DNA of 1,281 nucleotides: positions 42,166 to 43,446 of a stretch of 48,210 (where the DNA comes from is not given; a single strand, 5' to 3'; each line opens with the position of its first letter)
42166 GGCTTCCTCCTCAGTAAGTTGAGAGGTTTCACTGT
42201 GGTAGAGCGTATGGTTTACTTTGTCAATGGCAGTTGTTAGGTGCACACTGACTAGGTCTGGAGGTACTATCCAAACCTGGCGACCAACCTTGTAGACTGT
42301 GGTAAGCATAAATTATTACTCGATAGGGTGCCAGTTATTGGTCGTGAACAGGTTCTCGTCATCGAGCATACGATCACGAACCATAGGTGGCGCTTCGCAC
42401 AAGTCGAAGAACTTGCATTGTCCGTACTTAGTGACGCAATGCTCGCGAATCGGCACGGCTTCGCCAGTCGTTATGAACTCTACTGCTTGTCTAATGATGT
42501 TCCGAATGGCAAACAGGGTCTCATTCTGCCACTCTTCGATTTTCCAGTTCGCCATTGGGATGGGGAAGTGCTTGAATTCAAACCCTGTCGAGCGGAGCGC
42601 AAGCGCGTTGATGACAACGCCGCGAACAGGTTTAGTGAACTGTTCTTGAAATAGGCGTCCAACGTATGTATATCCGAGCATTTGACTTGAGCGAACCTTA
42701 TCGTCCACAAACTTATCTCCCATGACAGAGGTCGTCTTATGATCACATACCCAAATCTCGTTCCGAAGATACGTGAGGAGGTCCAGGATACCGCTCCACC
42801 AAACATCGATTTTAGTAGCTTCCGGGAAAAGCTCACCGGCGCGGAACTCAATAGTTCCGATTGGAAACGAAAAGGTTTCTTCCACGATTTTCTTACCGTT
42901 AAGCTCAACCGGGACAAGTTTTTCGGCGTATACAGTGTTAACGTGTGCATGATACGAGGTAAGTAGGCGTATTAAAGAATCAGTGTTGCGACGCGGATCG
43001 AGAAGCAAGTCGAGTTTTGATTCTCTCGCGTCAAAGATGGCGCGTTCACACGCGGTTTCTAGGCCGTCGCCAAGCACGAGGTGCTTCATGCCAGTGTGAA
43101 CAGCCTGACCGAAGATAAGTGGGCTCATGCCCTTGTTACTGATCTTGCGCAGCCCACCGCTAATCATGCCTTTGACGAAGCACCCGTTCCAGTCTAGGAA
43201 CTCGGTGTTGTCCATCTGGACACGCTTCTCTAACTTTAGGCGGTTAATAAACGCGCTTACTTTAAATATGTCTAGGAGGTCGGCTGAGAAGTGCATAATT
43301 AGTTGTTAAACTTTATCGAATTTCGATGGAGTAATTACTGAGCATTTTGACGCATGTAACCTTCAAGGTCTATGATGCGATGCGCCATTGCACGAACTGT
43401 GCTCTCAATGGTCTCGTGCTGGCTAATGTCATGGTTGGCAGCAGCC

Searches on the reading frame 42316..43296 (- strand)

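Call 14: search_protein_families(library=pfam, proteins=[window:42316-43296:-])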
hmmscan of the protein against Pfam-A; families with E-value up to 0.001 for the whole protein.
window:42316-43296:- (326 aa): 1 family
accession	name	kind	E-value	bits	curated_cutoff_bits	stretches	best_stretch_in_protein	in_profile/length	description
PF12705.13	PDDEXK_1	-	1.5e-08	35.4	22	1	48-300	24-246/247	PD-(D/E)XK nuclease superfamily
